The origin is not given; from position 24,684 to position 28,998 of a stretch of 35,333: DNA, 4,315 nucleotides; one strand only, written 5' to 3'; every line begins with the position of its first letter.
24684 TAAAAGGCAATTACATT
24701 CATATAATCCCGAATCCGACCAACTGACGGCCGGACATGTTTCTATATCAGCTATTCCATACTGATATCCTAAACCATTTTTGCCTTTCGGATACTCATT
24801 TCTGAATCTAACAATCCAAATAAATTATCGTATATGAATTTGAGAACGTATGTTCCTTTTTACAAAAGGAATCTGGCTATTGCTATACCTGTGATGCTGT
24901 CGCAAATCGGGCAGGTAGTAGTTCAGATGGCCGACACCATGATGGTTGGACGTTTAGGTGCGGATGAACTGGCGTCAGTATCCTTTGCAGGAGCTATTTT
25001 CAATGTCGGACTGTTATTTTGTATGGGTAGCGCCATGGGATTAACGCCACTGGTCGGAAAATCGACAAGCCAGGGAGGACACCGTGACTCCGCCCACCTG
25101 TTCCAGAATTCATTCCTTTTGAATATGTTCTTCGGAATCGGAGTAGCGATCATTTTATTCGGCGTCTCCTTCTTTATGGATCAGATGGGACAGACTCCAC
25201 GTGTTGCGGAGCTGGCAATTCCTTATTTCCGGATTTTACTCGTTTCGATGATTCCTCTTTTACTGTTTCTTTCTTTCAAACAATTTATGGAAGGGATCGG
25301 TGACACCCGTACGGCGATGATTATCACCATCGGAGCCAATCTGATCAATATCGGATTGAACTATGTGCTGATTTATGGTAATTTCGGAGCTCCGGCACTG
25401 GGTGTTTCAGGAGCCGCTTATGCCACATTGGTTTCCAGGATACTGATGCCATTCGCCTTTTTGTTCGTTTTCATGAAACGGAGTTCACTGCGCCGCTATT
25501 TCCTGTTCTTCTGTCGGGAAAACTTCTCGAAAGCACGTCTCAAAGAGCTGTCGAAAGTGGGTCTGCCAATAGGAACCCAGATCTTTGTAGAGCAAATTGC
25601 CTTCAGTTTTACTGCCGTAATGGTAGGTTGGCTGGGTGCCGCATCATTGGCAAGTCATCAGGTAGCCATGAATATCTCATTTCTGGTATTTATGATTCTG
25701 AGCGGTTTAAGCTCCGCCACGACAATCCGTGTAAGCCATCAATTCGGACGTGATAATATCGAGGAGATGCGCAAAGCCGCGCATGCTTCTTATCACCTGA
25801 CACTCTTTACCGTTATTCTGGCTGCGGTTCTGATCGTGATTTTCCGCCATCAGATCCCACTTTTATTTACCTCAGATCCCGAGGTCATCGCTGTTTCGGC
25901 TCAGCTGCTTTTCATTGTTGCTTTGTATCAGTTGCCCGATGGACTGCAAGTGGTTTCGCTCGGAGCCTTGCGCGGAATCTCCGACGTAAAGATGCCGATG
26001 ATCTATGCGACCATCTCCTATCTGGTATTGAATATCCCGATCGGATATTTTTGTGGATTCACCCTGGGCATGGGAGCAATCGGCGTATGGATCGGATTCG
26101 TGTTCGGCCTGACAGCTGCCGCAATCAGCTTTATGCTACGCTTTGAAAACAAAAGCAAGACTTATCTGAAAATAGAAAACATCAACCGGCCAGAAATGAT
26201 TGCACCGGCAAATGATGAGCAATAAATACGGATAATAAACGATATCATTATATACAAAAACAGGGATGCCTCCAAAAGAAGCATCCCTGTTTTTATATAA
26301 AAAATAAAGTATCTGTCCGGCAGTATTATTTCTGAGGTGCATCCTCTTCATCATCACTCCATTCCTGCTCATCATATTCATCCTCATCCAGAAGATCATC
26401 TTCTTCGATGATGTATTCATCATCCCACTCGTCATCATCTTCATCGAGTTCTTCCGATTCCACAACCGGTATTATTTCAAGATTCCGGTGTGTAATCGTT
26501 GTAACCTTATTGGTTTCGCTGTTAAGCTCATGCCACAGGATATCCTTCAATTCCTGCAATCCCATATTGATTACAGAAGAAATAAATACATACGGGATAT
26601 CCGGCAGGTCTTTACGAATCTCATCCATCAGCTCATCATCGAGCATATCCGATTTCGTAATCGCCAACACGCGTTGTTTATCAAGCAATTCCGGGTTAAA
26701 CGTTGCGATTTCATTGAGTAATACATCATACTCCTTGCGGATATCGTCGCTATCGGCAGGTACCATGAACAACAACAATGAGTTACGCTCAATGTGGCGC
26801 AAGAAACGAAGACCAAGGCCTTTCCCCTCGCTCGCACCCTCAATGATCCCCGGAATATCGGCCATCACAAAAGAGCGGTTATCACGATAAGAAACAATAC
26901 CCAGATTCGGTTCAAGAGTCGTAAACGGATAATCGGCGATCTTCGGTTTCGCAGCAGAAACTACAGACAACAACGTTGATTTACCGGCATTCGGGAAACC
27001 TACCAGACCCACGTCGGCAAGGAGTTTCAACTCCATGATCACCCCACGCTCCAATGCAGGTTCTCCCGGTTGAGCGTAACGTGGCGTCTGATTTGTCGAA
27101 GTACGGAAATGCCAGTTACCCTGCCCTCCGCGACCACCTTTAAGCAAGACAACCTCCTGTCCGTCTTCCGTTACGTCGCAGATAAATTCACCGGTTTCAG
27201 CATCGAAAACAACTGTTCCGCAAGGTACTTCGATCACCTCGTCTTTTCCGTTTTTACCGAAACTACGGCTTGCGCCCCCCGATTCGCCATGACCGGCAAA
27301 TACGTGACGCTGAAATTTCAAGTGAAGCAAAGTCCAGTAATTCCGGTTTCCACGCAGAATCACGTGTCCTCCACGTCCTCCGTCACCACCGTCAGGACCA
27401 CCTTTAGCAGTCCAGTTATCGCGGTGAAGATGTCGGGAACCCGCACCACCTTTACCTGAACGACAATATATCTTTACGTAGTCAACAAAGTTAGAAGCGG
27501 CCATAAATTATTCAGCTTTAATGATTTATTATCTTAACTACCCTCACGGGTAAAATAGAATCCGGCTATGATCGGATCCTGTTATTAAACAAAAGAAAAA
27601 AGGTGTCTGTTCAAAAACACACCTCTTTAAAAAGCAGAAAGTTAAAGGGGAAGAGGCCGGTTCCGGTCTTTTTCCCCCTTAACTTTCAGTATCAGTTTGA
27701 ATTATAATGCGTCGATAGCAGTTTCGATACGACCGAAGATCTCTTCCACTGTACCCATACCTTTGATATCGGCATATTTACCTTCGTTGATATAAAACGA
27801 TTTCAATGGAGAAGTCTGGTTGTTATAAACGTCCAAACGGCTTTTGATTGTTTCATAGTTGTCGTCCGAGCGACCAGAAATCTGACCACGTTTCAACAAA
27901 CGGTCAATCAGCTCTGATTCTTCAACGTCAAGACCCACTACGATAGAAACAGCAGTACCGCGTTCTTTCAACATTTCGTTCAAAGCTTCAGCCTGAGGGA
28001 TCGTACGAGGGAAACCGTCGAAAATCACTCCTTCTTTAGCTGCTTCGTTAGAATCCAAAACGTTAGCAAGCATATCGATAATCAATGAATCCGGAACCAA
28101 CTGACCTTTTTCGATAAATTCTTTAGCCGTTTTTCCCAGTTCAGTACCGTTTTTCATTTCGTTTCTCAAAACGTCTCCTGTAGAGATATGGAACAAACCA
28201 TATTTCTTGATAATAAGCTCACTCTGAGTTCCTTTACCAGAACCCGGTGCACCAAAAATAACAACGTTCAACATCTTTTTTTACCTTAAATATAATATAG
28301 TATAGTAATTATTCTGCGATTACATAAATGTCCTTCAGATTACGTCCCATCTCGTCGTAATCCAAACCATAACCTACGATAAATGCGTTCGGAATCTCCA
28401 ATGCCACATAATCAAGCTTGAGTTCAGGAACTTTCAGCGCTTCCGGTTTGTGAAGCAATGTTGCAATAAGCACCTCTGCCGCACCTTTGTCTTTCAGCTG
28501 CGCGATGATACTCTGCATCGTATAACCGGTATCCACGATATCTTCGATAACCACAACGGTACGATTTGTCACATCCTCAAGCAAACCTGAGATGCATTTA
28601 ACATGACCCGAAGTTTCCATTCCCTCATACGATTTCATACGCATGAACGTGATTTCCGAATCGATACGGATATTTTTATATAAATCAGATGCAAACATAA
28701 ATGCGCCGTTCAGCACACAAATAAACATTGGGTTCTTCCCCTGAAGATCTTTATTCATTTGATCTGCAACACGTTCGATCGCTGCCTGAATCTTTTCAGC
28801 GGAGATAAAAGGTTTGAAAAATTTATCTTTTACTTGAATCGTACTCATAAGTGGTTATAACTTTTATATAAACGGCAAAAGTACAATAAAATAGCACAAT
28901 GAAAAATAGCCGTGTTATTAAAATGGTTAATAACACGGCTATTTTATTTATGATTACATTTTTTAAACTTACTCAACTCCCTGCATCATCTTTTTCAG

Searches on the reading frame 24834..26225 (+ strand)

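Call 55: search_protein_families(library=pfam, proteins=[window:24834-26225:+], max_evalue=0.00001)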
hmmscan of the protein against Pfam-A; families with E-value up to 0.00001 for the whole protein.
window:24834-26225:+ (463 aa): 1 family
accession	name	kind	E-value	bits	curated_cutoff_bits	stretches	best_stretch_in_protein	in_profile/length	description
PF01554.23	MatE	-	1.4e-66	223.6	24.9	2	245-405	1-160/161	MatE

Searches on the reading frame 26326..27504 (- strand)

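Call 55: search_protein_families(library=pfam, proteins=[window:26326-27504:-], max_evalue=0.00001)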
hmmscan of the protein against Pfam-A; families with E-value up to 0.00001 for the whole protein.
window:26326-27504:- (392 aa): 3 families
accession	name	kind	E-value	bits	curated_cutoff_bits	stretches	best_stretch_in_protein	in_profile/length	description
PF01018.28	GTP1_OBG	-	7.1e-57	191.8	27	1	7-161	1-155/155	GTP1/OBG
PF01926.29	MMR_HSR1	-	3.2e-24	85.6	21.9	1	164-284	1-113/113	50S ribosome-binding GTPase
PF02421.24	FeoB_N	-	8.6e-09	35.5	27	1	165-237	3-76/156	Ferrous iron transport protein B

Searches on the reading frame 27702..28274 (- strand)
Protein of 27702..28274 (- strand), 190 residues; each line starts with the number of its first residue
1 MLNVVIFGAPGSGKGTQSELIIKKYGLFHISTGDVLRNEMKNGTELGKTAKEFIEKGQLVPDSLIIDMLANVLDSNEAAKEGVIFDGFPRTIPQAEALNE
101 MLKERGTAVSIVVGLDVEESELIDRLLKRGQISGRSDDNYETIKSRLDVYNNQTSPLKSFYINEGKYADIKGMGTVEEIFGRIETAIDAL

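Call 55: search_protein_families(library=pfam, proteins=[window:27702-28274:-], max_evalue=0.00001)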
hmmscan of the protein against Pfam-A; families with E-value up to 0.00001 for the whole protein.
window:27702-28274:- (190 aa): 4 families
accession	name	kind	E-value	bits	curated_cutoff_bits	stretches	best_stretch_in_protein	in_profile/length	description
PF00406.28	ADK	-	1.9e-52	177.8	26.8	1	6-165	1-150/151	Adenylate kinase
PF13207.12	AAA_17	-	1.8e-33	116.2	27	1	7-144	1-136/136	AAA domain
PF13238.12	AAA_18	-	1.7e-07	32.1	29.4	1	4-139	1-121/128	AAA domain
PF13671.12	AAA_33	-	8.2e-07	29.9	27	1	4-138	2-128/143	AAA domain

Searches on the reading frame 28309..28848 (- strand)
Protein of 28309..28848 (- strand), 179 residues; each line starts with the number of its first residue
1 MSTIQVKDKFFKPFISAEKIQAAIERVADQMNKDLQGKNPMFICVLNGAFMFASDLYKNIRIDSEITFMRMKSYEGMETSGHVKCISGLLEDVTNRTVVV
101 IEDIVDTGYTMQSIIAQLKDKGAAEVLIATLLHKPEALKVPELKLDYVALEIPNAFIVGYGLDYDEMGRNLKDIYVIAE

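Call 55: search_protein_families(library=pfam, proteins=[window:28309-28848:-], max_evalue=0.00001)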
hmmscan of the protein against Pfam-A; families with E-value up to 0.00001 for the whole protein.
window:28309-28848:- (179 aa): 1 family
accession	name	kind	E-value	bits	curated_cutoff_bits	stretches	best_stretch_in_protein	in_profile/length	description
PF00156.33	Pribosyltran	-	3.4e-27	95.2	26.3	1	19-164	10-157/158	Phosphoribosyl transferase domain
